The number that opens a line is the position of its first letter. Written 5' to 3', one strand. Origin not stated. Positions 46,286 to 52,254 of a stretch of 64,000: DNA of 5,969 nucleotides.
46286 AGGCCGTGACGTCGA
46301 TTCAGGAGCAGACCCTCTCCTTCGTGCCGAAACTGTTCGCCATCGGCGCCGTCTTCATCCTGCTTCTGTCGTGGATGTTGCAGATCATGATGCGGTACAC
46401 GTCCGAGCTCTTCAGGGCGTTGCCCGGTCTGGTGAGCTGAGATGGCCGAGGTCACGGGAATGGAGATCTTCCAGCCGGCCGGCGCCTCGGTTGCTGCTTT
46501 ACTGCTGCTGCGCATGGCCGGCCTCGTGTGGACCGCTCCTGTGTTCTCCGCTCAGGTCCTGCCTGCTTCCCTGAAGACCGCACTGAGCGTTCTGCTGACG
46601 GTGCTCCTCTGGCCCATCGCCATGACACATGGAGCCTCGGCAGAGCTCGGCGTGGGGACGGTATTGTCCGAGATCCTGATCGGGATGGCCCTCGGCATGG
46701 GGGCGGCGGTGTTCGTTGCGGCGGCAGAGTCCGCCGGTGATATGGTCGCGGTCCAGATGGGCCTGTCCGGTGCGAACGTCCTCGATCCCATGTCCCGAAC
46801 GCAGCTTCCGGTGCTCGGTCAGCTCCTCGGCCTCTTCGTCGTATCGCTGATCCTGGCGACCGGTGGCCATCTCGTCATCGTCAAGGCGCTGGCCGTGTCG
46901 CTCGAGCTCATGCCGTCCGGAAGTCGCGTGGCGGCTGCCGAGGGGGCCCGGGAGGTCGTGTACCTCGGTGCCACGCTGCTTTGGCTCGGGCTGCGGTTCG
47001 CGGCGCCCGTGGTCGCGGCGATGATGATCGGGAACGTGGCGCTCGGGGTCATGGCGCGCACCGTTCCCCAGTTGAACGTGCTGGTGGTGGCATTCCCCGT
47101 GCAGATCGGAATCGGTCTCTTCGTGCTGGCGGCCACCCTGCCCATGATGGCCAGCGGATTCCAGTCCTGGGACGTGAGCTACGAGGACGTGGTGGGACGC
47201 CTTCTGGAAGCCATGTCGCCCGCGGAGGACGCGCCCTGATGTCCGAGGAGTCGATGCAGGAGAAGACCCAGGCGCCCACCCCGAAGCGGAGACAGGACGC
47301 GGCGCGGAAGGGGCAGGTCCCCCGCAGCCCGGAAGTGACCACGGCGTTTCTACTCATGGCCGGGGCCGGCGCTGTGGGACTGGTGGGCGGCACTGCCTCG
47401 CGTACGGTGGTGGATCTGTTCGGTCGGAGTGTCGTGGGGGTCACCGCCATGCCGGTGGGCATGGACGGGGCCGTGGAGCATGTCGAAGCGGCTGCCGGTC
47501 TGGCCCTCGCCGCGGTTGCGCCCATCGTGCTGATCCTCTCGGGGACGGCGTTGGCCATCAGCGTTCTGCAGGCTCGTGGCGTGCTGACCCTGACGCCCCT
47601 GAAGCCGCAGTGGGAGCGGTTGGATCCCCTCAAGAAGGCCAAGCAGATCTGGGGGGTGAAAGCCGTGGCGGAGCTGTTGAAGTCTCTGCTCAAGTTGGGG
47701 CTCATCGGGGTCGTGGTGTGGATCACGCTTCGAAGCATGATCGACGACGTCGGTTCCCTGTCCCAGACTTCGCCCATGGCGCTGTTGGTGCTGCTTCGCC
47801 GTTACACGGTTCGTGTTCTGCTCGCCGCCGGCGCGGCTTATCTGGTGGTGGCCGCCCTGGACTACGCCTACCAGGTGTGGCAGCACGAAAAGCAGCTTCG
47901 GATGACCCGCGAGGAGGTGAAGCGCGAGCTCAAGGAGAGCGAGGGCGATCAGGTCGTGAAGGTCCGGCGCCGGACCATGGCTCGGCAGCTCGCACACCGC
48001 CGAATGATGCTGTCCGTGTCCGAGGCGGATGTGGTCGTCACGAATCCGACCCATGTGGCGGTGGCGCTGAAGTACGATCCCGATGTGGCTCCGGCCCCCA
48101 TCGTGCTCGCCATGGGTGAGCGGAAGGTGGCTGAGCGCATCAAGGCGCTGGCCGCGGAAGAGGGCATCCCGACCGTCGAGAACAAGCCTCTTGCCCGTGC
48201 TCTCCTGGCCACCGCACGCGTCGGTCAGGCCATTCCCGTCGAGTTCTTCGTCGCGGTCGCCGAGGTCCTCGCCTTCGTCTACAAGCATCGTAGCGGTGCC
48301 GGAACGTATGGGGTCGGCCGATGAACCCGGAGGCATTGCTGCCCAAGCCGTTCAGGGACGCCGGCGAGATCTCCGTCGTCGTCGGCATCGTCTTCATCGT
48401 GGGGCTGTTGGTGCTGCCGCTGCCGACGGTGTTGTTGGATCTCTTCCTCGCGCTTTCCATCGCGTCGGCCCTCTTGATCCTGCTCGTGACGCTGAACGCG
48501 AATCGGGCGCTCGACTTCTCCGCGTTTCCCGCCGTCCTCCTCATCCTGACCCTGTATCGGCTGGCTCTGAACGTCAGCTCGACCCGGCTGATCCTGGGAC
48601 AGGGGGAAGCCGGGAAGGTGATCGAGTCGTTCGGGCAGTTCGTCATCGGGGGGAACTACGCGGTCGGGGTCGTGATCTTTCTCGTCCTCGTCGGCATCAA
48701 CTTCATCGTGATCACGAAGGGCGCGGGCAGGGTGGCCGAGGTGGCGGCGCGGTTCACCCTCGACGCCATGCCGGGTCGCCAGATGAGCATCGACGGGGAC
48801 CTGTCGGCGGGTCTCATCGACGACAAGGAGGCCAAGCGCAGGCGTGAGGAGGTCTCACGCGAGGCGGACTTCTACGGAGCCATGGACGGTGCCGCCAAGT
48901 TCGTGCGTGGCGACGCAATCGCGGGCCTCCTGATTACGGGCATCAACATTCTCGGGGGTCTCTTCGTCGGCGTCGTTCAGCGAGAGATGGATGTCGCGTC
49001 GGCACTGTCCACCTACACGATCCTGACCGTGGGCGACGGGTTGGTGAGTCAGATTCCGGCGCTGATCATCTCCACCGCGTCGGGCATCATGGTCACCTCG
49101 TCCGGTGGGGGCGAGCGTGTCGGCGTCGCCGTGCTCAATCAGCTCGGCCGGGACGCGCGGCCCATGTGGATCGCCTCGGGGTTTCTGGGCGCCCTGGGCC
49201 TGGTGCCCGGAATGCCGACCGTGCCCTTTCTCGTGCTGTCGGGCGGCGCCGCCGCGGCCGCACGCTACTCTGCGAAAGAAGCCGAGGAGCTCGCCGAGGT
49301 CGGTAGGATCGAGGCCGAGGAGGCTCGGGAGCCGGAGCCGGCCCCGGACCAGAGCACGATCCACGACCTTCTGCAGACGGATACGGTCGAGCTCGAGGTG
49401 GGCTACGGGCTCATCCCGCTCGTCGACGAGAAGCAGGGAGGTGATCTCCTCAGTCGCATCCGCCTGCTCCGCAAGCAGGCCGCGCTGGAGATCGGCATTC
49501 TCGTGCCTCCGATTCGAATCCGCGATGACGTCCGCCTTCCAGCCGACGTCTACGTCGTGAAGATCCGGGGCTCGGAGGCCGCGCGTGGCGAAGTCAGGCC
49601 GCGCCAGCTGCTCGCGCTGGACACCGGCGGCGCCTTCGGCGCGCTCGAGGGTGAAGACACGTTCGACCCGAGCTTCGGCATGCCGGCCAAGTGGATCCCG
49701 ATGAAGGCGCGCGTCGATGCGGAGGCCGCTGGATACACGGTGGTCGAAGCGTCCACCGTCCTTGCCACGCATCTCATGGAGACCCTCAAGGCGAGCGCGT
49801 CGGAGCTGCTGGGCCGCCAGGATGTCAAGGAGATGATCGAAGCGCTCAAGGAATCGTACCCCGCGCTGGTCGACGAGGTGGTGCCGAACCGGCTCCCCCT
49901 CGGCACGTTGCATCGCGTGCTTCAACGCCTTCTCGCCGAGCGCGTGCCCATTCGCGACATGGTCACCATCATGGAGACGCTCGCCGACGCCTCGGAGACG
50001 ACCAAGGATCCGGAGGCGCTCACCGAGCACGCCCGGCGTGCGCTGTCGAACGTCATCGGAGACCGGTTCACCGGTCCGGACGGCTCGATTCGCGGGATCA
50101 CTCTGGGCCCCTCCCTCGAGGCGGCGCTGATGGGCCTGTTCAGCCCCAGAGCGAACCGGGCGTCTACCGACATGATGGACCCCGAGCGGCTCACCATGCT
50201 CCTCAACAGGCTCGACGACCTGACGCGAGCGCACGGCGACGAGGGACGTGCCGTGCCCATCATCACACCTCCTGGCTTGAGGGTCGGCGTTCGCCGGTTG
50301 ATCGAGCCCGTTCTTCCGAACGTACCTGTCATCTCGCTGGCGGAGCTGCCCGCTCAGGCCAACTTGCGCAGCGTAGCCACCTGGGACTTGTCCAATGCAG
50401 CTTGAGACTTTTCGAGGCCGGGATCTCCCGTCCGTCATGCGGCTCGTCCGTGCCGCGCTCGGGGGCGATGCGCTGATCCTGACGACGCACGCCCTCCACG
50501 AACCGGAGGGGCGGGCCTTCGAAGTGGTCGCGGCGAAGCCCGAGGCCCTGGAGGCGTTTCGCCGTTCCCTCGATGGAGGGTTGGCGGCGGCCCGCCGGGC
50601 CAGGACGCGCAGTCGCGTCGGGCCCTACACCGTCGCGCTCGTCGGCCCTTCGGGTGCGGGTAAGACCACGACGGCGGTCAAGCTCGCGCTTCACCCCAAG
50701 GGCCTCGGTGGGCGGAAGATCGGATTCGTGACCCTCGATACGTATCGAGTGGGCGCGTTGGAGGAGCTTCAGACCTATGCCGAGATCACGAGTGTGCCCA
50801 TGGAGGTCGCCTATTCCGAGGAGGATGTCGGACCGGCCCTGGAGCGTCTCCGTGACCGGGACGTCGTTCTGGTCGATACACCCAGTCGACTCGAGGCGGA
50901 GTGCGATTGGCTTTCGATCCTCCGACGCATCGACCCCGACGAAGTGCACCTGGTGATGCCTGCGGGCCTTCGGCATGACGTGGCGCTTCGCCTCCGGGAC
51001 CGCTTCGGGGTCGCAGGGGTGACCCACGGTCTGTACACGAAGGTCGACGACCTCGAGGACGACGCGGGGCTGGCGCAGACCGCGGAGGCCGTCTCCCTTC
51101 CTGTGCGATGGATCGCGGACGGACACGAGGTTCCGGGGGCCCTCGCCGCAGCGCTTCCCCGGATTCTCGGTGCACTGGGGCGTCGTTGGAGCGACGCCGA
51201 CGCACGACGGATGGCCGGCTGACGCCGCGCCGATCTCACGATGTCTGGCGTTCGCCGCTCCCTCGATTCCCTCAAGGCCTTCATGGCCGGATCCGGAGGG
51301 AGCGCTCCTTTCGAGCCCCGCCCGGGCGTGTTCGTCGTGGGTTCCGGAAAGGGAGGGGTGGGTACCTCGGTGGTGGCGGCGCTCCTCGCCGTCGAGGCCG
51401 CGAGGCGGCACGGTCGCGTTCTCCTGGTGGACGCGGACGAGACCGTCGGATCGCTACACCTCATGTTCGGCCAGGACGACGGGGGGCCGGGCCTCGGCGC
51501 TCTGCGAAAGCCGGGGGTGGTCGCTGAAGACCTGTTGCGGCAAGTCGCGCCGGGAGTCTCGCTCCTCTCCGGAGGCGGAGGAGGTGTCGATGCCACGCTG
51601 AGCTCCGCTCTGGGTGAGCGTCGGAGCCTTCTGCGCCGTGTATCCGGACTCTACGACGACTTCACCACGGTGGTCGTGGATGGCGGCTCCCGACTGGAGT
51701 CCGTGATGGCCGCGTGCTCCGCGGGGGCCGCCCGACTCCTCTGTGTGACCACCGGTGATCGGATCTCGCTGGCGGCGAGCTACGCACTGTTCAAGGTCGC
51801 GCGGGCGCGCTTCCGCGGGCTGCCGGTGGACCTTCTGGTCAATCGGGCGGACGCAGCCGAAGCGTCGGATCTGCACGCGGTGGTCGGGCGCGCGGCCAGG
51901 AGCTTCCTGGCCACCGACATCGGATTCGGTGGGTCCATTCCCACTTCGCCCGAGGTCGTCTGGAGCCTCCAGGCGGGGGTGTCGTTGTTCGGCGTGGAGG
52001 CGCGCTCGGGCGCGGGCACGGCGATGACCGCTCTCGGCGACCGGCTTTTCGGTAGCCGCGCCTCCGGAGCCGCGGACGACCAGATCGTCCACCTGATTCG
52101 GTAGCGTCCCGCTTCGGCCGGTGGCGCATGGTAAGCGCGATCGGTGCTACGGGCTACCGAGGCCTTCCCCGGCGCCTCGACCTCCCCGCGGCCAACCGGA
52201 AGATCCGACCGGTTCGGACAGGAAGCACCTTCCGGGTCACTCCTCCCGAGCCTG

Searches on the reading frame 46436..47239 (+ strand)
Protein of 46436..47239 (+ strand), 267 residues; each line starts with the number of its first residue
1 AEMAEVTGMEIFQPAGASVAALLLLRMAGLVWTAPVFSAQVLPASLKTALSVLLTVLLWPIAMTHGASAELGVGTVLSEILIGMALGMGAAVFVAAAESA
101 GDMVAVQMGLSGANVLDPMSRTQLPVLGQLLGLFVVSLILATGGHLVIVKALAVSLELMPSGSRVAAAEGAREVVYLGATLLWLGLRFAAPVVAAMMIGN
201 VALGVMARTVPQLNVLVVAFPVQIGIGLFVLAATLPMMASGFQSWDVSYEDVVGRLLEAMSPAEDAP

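Call 20: search_protein_families(library=pfam, proteins=[window:46436-47239:+], max_evalue=0.001)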
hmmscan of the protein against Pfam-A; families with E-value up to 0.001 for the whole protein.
window:46436-47239:+ (267 aa): 1 family
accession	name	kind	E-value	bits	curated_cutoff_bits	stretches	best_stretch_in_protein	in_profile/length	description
PF01311.25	Bac_export_1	-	2.4e-55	188.1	27.8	1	20-243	4-224/230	Bacterial export proteins, family 1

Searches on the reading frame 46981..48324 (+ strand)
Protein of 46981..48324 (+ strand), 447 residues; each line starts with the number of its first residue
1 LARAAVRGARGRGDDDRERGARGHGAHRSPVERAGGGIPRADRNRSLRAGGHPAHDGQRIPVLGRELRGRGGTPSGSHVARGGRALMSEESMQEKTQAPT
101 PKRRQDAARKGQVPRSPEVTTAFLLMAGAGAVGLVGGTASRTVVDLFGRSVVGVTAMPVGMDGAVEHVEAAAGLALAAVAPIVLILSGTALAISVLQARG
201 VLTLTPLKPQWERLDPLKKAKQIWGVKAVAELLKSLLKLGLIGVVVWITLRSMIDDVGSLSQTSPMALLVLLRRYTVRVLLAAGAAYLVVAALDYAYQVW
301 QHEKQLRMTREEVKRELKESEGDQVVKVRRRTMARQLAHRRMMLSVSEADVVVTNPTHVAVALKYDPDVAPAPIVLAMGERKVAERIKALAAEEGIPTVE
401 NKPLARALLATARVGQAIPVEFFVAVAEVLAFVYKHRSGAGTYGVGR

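Call 20: search_protein_families(library=pfam, proteins=[window:46981-48324:+], max_evalue=0.001)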
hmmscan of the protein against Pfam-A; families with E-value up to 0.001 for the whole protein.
window:46981-48324:+ (447 aa): 1 family
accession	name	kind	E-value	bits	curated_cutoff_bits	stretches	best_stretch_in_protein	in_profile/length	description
PF01312.24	Bac_export_2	-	6.2e-112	374.6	24.4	1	93-433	1-335/335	FlhB HrpN YscU SpaS Family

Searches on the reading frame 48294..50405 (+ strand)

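Call 20: search_protein_families(library=pfam, proteins=[window:48294-50405:+], max_evalue=0.001)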
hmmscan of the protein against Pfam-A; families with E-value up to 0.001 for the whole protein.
window:48294-50405:+ (703 aa): 1 family
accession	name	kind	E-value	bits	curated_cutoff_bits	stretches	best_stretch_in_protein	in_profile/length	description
PF00771.25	FHIPEP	-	3e-254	845.9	29.1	1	35-689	1-656/657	FHIPEP family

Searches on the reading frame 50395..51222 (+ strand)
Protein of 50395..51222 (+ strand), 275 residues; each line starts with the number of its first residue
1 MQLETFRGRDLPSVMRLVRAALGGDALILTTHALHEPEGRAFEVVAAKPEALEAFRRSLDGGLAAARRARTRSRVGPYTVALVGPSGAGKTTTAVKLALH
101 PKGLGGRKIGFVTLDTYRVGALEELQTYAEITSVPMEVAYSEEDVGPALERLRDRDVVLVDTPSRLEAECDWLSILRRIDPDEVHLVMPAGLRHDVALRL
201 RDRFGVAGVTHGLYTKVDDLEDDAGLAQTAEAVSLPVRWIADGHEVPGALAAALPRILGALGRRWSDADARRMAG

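Call 26: search_protein_families(library=pfam, proteins=[window:50395-51222:+], max_evalue=0.05)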
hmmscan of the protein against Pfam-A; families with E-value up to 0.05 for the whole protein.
window:50395-51222:+ (275 aa): 14 families
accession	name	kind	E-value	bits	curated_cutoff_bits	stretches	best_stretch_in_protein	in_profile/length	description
PF00448.28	SRP54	-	4e-21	76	22.7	1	79-246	3-179/196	SRP54-type protein, GTPase domain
PF13479.12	AAA_24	-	0.01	16.1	27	1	78-169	3-79/195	AAA domain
PF13238.12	AAA_18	-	0.014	16.2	29.4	1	80-127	1-42/128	AAA domain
PF13671.12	AAA_33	-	0.016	15.9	27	1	81-119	3-35/143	AAA domain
PF13481.12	AAA_25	-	0.016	15.3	27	1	79-100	35-56/195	AAA domain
PF05496.18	RuvB_N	-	0.019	15.1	27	0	123-171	55-101/159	Holliday junction DNA helicase RuvB P-loop domain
PF00270.35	DEAD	-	0.02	15.1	26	1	80-197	17-139/167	DEAD/DEAH box helicase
PF00005.33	ABC_tran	-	0.021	15.9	25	1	79-99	13-33/137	ABC transporter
PF13401.12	AAA_22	-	0.021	15.6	27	1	79-101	7-29/130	AAA domain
PF13521.12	AAA_28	-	0.025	15.2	27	1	80-162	2-81/164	AAA domain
PF25199.1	nSTAND_NTPase5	-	0.032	14.5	34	0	54-100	19-64/145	Novel STAND NTPase 5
PF13191.12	AAA_16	-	0.037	15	32.6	0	74-228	21-151/167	AAA ATPase domain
PF20720.3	nSTAND3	-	0.037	14.2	27.2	0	80-100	20-40/155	Novel STAND NTPase 3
PF01695.23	IstB_IS21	-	0.038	13.9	24.1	0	80-115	95-129/238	IstB-like ATP binding protein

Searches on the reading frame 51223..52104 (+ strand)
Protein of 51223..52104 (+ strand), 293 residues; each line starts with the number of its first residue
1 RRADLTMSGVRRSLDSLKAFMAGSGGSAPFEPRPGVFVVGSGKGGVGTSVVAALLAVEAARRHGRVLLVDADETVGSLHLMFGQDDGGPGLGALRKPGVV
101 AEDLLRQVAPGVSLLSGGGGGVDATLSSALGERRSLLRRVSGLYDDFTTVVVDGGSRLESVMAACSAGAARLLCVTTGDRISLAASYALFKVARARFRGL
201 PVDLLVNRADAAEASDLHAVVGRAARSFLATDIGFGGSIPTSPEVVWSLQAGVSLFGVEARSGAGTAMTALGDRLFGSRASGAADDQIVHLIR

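Call 20: search_protein_families(library=pfam, proteins=[window:51223-52104:+], max_evalue=0.001)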
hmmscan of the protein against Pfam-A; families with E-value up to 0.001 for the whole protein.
window:51223-52104:+ (293 aa): 2 families
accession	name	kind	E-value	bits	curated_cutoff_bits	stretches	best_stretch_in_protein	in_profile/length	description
PF10609.15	ParA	-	4.9e-08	33.1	27.1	1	36-86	5-55/246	NUBPL iron-transfer P-loop NTPase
PF01656.29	CbiA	-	1.2e-05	25.7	25.4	1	38-78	2-42/125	CobQ/CobB/MinD/ParA nucleotide binding domain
